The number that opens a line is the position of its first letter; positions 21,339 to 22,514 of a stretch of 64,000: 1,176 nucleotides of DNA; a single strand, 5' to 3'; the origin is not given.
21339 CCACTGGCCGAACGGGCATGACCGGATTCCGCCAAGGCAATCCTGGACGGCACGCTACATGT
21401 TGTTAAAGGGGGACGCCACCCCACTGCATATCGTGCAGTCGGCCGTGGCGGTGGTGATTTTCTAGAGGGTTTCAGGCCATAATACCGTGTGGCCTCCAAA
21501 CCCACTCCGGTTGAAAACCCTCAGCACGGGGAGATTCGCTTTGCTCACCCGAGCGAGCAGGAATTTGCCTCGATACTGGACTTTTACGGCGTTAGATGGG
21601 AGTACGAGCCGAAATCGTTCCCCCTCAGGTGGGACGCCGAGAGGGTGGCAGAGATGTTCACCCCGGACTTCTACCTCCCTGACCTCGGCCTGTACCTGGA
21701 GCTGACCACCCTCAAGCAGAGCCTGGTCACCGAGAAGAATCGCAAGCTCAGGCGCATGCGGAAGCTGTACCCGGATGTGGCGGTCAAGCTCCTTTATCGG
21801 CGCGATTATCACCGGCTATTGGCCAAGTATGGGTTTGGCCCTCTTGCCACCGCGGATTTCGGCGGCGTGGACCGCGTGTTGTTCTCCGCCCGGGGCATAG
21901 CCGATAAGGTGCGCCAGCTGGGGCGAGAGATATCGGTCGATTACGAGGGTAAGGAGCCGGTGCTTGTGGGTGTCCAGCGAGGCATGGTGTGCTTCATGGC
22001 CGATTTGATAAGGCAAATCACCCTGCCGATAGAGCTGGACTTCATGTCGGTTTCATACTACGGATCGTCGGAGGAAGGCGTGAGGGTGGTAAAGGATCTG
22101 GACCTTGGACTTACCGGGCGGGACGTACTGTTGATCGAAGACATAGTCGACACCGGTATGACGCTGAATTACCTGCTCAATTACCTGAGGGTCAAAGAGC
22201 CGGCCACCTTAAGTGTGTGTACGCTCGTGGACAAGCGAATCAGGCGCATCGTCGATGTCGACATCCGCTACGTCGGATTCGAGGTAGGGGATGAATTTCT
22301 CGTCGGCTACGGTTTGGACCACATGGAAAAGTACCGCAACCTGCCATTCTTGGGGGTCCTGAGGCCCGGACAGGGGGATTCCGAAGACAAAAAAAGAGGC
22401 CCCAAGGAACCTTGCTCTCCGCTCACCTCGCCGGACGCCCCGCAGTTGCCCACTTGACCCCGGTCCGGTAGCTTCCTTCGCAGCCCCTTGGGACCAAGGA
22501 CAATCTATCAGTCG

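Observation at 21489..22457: Hypoxanthine phosphoribosyltransferase fused to an unrelated ~125-aa N-terminal domain with a PD-(D/E)xK-like pattern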

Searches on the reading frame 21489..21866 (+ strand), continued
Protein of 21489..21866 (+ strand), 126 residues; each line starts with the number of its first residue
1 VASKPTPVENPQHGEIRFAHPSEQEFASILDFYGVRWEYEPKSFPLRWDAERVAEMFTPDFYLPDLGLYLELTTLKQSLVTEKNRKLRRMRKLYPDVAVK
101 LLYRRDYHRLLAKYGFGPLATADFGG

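Call 83: search_protein_families(library=ncbifam, proteins=[L096:5339-5854:+, L098:3565-4101:+, L099:5252-5794:+, L001:5345-5902:+, L086:5360-5947:+, L094:3761-4336:+], max_evalue=1e-10)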
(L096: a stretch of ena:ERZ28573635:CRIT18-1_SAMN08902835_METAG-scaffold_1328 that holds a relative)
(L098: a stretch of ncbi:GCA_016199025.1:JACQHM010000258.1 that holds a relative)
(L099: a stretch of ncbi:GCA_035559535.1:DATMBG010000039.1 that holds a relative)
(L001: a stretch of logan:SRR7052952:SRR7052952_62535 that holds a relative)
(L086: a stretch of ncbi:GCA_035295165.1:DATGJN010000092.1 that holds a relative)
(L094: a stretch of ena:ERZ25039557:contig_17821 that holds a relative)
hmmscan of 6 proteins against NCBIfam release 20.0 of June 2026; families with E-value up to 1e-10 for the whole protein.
L096:5339-5854:+ (172 aa): 2 families
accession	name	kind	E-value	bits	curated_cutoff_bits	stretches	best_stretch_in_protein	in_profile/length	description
TIGR01203.1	HGPRTase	equivalog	1.3e-61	207.2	150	1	8-171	1-167/167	hypoxanthine phosphoribosyltransferase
NF006605.0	PRK09162.1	equivalog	3.5e-33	114.5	181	1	7-171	15-181/183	hypoxanthine-guanine phosphoribosyltransferase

L098:3565-4101:+ (179 aa): 2 families
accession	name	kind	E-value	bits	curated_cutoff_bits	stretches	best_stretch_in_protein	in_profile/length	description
TIGR01203.1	HGPRTase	equivalog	6.7e-63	211.4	150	1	8-172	1-166/167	hypoxanthine phosphoribosyltransferase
NF006605.0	PRK09162.1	equivalog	4.2e-31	107.8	181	1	7-173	15-181/183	hypoxanthine-guanine phosphoribosyltransferase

L099:5252-5794:+ (181 aa): 2 families
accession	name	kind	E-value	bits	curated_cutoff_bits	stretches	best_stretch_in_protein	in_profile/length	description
TIGR01203.1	HGPRTase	equivalog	1.1e-64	217.2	150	1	9-174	1-167/167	hypoxanthine phosphoribosyltransferase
NF006605.0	PRK09162.1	equivalog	8.4e-34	116.5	181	1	8-174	15-181/183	hypoxanthine-guanine phosphoribosyltransferase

L001:5345-5902:+ (186 aa): 2 families
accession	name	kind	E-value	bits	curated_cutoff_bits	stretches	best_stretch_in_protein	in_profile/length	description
TIGR01203.1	HGPRTase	equivalog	1.8e-57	193.7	150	1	9-174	1-166/167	hypoxanthine phosphoribosyltransferase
NF006605.0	PRK09162.1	equivalog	1.9e-31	108.9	181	1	7-175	14-181/183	hypoxanthine-guanine phosphoribosyltransferase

L086:5360-5947:+ (196 aa): 2 families
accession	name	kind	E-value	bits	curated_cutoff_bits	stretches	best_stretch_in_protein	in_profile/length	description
TIGR01203.1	HGPRTase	equivalog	9.9e-55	184.8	150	1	11-176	1-166/167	hypoxanthine phosphoribosyltransferase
NF006605.0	PRK09162.1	equivalog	2.1e-30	105.5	181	1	10-177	15-181/183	hypoxanthine-guanine phosphoribosyltransferase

L094:3761-4336:+ (192 aa): 2 families
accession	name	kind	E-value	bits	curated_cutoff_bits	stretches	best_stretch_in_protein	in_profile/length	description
TIGR01203.1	HGPRTase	equivalog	7.2e-40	136.5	150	1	2-150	13-165/167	hypoxanthine phosphoribosyltransferase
NF006605.0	PRK09162.1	equivalog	1e-22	80.4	181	1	3-151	29-180/183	hypoxanthine-guanine phosphoribosyltransferase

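Call 86: search_protein_families(library=ncbifam, proteins=[L056:5141-5734:+, L074:6272-6778:+, L041:4785-5432:+], max_evalue=0.00001)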
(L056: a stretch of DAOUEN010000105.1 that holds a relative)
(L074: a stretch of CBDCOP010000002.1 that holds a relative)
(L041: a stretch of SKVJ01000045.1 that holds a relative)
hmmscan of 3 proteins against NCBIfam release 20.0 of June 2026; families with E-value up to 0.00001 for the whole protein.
L056:5141-5734:+ (198 aa): 7 families
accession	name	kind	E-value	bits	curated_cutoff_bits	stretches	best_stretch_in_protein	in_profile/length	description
TIGR01203.1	HGPRTase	equivalog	4.4e-57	192.5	150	1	30-194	1-166/167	hypoxanthine phosphoribosyltransferase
NF006605.0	PRK09162.1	equivalog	4e-35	120.9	181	1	24-196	10-182/183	hypoxanthine-guanine phosphoribosyltransferase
NF003549.0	PRK05205.1-5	equivalog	3e-09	36.6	138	1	29-171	6-157/182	bifunctional pyr operon transcriptional regulator/uracil phosphoribosyltransferase PyrR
NF003548.0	PRK05205.1-4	equivalog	1.2e-08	34.9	218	1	36-170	11-147/173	bifunctional pyr operon transcriptional regulator/uracil phosphoribosyltransferase PyrR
NF003546.0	PRK05205.1-2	equivalog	4.6e-07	29.7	268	1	103-170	85-152/175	bifunctional pyr operon transcriptional regulator/uracil phosphoribosyltransferase PyrR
NF003547.0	PRK05205.1-3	equivalog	1e-06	28.7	230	1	31-171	16-167/194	bifunctional pyr operon transcriptional regulator/uracil phosphoribosyltransferase PyrR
NF003545.0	PRK05205.1-1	equivalog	1.8e-06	27.5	140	1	41-169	10-145/171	bifunctional pyr operon transcriptional regulator/uracil phosphoribosyltransferase PyrR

L074:6272-6778:+ (169 aa): 6 families
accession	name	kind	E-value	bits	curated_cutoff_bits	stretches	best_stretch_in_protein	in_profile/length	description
TIGR01203.1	HGPRTase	equivalog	1.5e-43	148.5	150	1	1-119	46-166/167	hypoxanthine phosphoribosyltransferase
NF006605.0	PRK09162.1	equivalog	1.8e-25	89.4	181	1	4-120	63-181/183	hypoxanthine-guanine phosphoribosyltransferase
NF003548.0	PRK05205.1-4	equivalog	2.8e-08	33.8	218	1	8-96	61-148/173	bifunctional pyr operon transcriptional regulator/uracil phosphoribosyltransferase PyrR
NF003549.0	PRK05205.1-5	equivalog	2.2e-07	30.5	138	1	24-95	85-156/182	bifunctional pyr operon transcriptional regulator/uracil phosphoribosyltransferase PyrR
NF002620.0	PRK02277.1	subfamily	2e-06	27.6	115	1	18-87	121-191/201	orotate phosphoribosyltransferase-like protein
TIGR01251.1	ribP_PPkin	subfamily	3e-06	26.4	113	1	22-74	192-246/309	ribose-phosphate diphosphokinase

L041:4785-5432:+ (216 aa): 11 families
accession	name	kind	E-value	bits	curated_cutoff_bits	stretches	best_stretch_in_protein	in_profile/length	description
TIGR01203.1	HGPRTase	equivalog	3e-58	196.3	150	1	46-209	2-166/167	hypoxanthine phosphoribosyltransferase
NF006605.0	PRK09162.1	equivalog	3.6e-39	134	181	1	45-210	16-181/183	hypoxanthine-guanine phosphoribosyltransferase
NF003549.0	PRK05205.1-5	equivalog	6.1e-09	35.6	138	1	49-186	11-157/182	bifunctional pyr operon transcriptional regulator/uracil phosphoribosyltransferase PyrR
TIGR01251.1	ribP_PPkin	subfamily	3.1e-08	32.9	113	1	119-163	201-245/309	ribose-phosphate diphosphokinase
NF003548.0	PRK05205.1-4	equivalog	3.2e-08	33.6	218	1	51-185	11-147/173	bifunctional pyr operon transcriptional regulator/uracil phosphoribosyltransferase PyrR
NF002620.0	PRK02277.1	subfamily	2.2e-07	30.7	115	1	96-170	108-183/201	orotate phosphoribosyltransferase-like protein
NF006613.0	PRK09177.1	equivalog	5.4e-07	29.3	138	1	56-152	21-110/159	xanthine phosphoribosyltransferase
NF002320.0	PRK01259.1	subfamily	6.5e-07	29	297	1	121-163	207-249/316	ribose-phosphate diphosphokinase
NF005299.0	PRK06827.1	subfamily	6.9e-07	28.3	327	1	111-162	248-299/383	phosphoribosylpyrophosphate synthetase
NF003546.0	PRK05205.1-2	equivalog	2e-06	27.6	268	1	47-185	7-152/175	bifunctional pyr operon transcriptional regulator/uracil phosphoribosyltransferase PyrR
NF002095.0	PRK00934.1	equivalog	5.5e-06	25.7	296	1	114-163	192-240/287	ribose-phosphate diphosphokinase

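Call 89: search_protein_families(library=padloc, proteins=[P0307, P0254, P0188], max_evalue=0.01)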
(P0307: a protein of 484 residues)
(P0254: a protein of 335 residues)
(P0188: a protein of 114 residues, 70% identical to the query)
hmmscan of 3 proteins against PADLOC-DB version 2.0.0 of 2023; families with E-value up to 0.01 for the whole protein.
P0307 (484 aa): 2 families
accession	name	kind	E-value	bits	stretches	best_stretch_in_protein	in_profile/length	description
PDLC05067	PDC-S69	-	0.0057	14.3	1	227-276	216-263/289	-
PDLC03962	ShosT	-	0.0089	13.9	0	372-427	156-214/237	-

P0254 (335 aa): 3 families
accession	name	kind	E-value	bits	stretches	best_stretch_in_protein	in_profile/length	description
PDLC02905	pVip-kinase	-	4.9e-05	20.7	1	84-181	77-171/474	Viperin-kinase fusion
PDLC01150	HEAT_CxxC_PDDEXK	-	0.00078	16.8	1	256-284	213-243/288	HEAT_CxxC_PD-DEXK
PDLC05067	PDC-S69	-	0.0062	14.2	1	264-308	219-261/289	-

P0188 (114 aa): 1 family
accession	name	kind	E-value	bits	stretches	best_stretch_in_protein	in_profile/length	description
PDLC01150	HEAT_CxxC_PDDEXK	-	0.0019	15.5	1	39-67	212-242/288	HEAT_CxxC_PD-DEXK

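Call 90: search_protein_families(library=phrogs, proteins=[window:21489-21866:+, P0188, P0254], max_evalue=0.01)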
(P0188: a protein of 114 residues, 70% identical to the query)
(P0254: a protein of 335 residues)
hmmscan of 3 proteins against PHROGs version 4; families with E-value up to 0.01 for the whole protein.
window:21489-21866:+ (126 aa): 5 families
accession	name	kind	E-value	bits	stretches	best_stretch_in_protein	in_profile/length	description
phrog_22215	-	unknown function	1.5e-07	32.5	1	22-88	221-289/324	-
phrog_945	-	DNA, RNA and nucleotide metabolism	1.6e-07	32.2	1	17-110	13-97/145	endonuclease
phrog_9019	-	DNA, RNA and nucleotide metabolism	2.4e-06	28.7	1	20-105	61-136/160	Holliday junction resolvase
phrog_15137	-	DNA, RNA and nucleotide metabolism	5.1e-06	27.2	1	22-76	133-190/236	endonuclease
phrog_21138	-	unknown function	0.0036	19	1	23-78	20-72/198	-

P0188 (114 aa): 5 families
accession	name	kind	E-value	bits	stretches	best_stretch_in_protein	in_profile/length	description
phrog_9019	-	DNA, RNA and nucleotide metabolism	1.1e-07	33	1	8-81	58-125/160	Holliday junction resolvase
phrog_22215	-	unknown function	1.1e-06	29.6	1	12-78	220-286/324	-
phrog_15137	-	DNA, RNA and nucleotide metabolism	0.00031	21.4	1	13-68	133-190/236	endonuclease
phrog_945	-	DNA, RNA and nucleotide metabolism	0.0015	19.3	1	9-96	14-91/145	endonuclease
phrog_21138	-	unknown function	0.0064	18.1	1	17-70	23-72/198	-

P0254 (335 aa): 6 families
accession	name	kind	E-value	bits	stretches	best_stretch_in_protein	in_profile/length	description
phrog_29548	-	unknown function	8.1e-19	69.1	1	83-183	102-203/210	-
phrog_9019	-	DNA, RNA and nucleotide metabolism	8.1e-09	36.7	1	218-319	52-142/160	Holliday junction resolvase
phrog_945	-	DNA, RNA and nucleotide metabolism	2.3e-07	31.7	1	216-320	5-98/145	endonuclease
phrog_22215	-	unknown function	1.7e-06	29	1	200-295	204-287/324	-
phrog_15137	-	DNA, RNA and nucleotide metabolism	6.4e-06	26.9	1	218-285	122-191/236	endonuclease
phrog_21138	-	unknown function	0.0042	18.7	1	232-294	22-80/198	-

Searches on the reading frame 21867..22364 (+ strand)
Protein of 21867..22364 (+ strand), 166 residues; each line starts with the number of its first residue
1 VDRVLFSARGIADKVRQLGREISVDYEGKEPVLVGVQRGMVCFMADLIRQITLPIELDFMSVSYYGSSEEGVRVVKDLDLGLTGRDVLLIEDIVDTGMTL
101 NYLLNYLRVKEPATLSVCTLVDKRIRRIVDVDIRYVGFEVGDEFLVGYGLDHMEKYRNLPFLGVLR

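Call 40: search_solved_structures(query=window:21867-22364:+, max_evalue=1e-20, show_alignments=2)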
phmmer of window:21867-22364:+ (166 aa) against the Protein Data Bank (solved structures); distinct sequences matched with E-value up to 1e-20: 38.
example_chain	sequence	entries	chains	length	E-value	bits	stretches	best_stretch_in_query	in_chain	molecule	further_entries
1r3u_A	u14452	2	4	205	3.1e-50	173.5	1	2-166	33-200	Hypoxanthine-guanine phosphoribosyltransferase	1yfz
2geb_A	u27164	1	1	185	4.3e-50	173.1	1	2-166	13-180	Hypoxanthine-guanine phosphoribosyltransferase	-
3ohp_A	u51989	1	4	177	5.5e-49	169.5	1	4-164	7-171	Hypoxanthine phosphoribosyltransferase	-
4pfq_A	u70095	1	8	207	1.1e-48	168.5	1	1-165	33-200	Hypoxanthine phosphoribosyltransferase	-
3acb_A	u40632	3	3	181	4.5e-46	160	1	4-165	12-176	Hypoxanthine-guanine phosphoribosyltransferase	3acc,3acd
1j7j_A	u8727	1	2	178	3.6e-45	157.1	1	9-164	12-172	hypoxanthine phosphoribosyltransferase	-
3o7m_A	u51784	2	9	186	1e-44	155.6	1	5-163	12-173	Hypoxanthine phosphoribosyltransferase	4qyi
6d9q_A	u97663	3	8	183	1.1e-44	155.5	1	2-166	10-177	Hypoxanthine phosphoribosyltransferase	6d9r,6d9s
3h83_A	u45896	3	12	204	1.6e-44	155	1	2-166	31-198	Hypoxanthine phosphoribosyltransferase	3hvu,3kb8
8cag_A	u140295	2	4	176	3.9e-43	150.5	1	9-164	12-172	Hypoxanthine phosphoribosyltransferase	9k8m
5knr_A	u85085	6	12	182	4.3e-43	150.3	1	9-164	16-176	Hypoxanthine-guanine phosphoribosyltransferase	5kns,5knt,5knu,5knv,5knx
1g9s_A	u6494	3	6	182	9.9e-43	149.1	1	9-164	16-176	HYPOXANTHINE PHOSPHORIBOSYLTRANSFERASE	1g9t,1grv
4lyy_A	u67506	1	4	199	2.1e-42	148.1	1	3-163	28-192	Hypoxanthine phosphoribosyltransferase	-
4rqa_A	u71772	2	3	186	1.3e-40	142.3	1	3-166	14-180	Hypoxanthine phosphoribosyltransferase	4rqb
1hgx_A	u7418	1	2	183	1.3e-39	139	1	1-166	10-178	HYPOXANTHINE-GUANINE-XANTHINE PHOSPHORIBOSYLTRANSFERASE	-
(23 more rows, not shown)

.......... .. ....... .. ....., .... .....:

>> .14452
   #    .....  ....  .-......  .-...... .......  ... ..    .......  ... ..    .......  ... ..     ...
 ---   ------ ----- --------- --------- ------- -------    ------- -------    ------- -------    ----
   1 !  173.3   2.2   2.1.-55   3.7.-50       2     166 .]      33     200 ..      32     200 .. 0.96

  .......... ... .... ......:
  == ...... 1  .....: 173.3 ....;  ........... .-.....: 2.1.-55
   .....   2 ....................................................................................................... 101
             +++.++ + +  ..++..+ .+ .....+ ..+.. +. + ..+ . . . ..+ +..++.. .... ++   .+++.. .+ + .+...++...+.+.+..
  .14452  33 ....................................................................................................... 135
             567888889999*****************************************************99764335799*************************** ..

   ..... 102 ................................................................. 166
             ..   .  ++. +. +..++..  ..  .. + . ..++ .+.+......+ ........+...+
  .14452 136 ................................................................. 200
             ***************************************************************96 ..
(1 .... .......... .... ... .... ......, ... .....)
